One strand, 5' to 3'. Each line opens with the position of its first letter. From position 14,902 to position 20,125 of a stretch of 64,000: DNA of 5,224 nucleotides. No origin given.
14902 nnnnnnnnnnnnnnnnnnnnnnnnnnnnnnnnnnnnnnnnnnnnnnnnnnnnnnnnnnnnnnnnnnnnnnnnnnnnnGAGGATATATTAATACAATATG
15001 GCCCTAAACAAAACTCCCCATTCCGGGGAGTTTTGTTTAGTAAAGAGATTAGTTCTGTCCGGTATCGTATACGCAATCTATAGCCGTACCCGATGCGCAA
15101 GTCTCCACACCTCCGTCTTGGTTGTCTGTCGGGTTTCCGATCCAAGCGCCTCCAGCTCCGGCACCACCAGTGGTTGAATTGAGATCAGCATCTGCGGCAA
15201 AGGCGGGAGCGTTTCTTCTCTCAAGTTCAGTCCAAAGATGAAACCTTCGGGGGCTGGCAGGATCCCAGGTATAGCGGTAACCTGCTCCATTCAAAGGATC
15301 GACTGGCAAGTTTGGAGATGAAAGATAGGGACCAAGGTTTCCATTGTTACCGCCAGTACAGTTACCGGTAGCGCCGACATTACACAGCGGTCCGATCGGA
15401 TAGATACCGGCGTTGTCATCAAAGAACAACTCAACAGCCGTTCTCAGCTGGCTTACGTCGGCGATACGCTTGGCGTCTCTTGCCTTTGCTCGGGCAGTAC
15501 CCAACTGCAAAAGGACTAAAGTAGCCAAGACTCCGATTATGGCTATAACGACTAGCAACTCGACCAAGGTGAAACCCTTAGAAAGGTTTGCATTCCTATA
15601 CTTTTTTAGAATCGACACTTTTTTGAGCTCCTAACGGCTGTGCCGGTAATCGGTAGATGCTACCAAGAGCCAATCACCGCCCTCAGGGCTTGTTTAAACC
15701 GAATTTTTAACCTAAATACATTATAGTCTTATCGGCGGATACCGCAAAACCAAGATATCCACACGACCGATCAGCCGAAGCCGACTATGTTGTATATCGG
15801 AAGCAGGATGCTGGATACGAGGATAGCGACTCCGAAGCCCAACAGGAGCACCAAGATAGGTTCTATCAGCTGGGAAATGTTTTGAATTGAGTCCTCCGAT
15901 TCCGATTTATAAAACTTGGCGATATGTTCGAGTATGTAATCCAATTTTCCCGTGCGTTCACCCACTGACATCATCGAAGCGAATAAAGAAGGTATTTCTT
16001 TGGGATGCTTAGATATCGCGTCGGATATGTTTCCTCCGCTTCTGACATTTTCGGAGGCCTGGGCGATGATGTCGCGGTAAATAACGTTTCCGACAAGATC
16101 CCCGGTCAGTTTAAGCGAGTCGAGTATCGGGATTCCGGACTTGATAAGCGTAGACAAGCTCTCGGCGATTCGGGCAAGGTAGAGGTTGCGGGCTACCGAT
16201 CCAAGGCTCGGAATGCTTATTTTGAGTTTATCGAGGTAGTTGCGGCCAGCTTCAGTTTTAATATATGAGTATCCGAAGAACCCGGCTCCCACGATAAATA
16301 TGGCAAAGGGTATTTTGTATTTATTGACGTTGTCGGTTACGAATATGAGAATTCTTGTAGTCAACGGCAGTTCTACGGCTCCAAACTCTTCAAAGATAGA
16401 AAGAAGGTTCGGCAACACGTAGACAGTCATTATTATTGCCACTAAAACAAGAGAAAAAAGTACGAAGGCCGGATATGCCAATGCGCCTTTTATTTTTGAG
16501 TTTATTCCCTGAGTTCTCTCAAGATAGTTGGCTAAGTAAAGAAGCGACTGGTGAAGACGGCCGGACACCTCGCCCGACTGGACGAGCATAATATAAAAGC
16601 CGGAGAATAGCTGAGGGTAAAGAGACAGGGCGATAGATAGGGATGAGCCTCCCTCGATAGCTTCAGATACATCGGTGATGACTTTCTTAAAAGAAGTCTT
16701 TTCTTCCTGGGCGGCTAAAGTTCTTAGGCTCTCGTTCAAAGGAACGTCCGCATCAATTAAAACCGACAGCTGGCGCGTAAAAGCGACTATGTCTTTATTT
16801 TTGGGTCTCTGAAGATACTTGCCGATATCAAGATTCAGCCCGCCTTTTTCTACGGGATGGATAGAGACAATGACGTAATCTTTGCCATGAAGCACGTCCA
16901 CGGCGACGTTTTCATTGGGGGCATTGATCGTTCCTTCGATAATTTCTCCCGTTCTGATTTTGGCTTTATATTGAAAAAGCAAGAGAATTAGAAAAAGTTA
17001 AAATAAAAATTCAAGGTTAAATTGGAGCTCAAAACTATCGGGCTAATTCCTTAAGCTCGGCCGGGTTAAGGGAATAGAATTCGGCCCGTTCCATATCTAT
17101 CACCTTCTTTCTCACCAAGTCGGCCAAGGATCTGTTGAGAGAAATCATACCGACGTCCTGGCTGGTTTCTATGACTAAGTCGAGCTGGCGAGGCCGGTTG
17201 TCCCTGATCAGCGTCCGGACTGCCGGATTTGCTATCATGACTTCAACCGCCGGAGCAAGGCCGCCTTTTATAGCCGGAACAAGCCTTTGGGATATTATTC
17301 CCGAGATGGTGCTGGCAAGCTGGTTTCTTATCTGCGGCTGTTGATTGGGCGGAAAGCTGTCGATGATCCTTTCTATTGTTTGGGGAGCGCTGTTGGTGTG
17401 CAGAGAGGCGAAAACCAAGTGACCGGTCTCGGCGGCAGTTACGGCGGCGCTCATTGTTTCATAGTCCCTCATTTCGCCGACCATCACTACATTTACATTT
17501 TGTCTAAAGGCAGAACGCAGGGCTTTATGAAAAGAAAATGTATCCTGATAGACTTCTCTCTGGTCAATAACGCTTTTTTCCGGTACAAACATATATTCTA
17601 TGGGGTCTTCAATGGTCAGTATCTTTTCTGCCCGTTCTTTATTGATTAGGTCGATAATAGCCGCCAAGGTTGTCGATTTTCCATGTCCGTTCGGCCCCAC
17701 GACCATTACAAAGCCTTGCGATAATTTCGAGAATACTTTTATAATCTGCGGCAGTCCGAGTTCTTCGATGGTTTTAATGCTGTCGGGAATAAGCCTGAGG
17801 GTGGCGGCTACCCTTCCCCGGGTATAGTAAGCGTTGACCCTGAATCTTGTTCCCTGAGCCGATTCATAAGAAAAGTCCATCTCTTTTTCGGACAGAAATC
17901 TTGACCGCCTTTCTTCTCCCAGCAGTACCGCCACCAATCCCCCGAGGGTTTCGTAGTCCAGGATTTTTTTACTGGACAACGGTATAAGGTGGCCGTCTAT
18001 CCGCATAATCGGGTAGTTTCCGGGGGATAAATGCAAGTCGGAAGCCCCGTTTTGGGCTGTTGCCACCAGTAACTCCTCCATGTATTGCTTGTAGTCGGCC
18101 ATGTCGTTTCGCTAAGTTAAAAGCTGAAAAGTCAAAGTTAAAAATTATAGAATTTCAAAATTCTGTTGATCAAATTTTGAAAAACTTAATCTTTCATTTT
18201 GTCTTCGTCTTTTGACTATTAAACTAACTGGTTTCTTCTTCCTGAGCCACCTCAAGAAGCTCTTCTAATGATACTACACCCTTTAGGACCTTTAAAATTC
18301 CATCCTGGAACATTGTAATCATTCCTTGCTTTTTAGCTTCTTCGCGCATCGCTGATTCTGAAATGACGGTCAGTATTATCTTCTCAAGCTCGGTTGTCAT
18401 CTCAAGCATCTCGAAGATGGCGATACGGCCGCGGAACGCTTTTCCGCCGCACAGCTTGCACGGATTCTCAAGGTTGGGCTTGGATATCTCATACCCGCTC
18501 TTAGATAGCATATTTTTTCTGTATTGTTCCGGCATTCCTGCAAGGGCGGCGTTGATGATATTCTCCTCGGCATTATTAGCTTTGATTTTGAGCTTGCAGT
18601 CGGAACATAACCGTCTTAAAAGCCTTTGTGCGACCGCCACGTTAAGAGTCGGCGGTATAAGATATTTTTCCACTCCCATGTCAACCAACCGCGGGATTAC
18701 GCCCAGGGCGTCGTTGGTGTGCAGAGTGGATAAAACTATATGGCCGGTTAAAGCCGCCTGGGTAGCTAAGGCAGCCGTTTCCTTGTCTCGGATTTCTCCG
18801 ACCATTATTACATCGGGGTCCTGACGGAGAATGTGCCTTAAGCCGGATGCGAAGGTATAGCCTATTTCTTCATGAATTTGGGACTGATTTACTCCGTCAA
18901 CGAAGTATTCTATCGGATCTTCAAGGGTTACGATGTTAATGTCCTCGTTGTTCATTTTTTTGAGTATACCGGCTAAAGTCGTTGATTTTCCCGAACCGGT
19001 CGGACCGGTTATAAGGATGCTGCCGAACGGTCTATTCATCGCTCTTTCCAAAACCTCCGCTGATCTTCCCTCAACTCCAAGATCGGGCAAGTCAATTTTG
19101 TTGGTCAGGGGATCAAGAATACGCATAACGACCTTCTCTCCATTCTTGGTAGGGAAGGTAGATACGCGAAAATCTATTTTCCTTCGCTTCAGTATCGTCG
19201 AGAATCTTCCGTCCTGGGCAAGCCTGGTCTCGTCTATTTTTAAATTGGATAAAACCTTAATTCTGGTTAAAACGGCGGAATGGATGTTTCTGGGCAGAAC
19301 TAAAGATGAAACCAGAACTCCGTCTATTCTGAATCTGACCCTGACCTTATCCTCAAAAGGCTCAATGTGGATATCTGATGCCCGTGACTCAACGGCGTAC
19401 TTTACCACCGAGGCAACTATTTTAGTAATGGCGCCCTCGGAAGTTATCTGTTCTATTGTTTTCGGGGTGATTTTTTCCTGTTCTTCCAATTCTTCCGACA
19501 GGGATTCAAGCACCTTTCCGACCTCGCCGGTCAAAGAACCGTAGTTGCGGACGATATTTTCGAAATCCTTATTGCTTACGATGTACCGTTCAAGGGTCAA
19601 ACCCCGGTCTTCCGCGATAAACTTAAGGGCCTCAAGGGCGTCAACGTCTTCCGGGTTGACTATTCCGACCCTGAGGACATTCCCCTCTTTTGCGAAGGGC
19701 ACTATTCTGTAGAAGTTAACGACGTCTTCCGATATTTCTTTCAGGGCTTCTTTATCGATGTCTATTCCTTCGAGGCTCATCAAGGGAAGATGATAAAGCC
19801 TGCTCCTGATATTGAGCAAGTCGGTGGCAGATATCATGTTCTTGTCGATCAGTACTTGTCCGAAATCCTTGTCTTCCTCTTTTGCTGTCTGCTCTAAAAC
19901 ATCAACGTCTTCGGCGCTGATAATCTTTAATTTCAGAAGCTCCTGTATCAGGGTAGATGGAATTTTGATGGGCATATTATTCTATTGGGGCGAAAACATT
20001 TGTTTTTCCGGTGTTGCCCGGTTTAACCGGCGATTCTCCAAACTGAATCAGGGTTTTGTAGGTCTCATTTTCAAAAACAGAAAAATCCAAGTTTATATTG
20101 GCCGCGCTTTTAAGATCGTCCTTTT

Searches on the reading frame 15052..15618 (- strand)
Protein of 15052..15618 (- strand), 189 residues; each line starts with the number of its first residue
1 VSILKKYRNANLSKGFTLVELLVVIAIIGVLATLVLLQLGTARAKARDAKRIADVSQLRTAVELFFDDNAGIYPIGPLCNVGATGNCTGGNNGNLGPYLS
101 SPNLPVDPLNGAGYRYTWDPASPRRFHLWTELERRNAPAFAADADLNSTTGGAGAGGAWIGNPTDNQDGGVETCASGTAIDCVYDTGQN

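Call 59: search_protein_families(library=pfam, proteins=[window:15052-15618:-], max_evalue=0.00001)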
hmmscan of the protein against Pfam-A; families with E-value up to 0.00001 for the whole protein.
window:15052-15618:- (189 aa): 1 family
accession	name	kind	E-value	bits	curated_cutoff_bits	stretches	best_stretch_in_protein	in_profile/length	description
PF07963.17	N_methyl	-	5.1e-08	32.6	21.2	1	13-36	4-27/27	Prokaryotic N-terminal methylation motif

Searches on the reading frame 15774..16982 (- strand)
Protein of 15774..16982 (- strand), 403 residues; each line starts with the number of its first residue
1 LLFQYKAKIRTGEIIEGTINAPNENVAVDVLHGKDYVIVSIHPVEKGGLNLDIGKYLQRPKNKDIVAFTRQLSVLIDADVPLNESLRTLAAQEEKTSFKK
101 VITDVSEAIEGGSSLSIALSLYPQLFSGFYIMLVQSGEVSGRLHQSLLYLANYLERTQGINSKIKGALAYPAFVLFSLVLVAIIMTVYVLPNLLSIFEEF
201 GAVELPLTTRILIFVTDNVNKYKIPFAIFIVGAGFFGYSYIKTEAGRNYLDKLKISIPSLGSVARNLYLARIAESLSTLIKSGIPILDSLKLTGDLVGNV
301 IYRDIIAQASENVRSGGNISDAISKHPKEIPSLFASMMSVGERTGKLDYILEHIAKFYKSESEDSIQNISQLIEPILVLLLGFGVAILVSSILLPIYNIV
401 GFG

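Call 59: search_protein_families(library=pfam, proteins=[window:15774-16982:-], max_evalue=0.00001)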
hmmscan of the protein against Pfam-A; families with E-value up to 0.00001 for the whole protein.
window:15774-16982:- (403 aa): 1 family
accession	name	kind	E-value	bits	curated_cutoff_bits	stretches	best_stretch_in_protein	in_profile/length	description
PF00482.28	T2SSF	-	5.5e-54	181.9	25.2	2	273-395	2-125/125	Type II secretion system (T2SS), protein F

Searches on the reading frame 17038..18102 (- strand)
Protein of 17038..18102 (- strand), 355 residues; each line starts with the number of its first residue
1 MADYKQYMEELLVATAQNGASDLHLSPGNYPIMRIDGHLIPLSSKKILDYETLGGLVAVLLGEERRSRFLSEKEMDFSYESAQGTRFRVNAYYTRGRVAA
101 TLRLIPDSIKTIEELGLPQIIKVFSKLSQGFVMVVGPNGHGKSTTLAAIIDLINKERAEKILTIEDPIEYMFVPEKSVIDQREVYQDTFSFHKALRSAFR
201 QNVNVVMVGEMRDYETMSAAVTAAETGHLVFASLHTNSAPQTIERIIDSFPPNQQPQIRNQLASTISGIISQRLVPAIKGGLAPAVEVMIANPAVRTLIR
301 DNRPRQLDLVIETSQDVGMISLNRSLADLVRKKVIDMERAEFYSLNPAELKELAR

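Call 60: search_protein_families(library=pfam, proteins=[window:17038-18102:-], max_evalue=0.00001)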
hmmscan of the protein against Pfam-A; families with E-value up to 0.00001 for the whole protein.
window:17038-18102:- (355 aa): 1 family
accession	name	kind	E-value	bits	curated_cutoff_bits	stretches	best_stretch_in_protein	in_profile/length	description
PF00437.27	T2SSE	-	3.4e-41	141.6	24.9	1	8-277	12-280/370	Type II/IV secretion system protein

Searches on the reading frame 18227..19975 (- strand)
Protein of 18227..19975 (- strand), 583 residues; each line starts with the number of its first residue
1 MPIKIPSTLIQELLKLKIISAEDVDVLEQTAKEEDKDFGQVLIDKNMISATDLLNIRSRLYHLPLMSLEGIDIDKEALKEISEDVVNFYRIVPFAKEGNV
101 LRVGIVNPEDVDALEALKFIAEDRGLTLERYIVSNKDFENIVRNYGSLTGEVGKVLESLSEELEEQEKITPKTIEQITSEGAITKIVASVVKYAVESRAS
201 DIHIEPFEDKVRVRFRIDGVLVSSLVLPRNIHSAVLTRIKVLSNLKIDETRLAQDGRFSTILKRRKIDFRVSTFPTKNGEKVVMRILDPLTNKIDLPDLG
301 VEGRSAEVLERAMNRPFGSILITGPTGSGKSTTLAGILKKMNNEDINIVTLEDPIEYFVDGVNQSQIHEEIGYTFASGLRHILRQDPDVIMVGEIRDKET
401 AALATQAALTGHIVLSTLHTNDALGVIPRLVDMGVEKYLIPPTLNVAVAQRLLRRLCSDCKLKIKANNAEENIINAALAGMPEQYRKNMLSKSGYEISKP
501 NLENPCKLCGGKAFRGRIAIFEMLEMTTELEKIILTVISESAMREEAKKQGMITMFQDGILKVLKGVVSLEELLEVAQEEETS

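Call 60: search_protein_families(library=pfam, proteins=[window:18227-19975:-], max_evalue=0.00001)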
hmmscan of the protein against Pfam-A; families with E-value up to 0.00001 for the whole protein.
window:18227-19975:- (583 aa): 2 families
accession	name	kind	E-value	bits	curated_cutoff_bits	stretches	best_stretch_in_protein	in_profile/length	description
PF00437.27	T2SSE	-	6.6e-121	403.9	24.9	1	179-574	4-369/370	Type II/IV secretion system protein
PF05157.20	MshEN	-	1.1e-12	48.2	23.1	1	61-148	1-86/90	MshEN domain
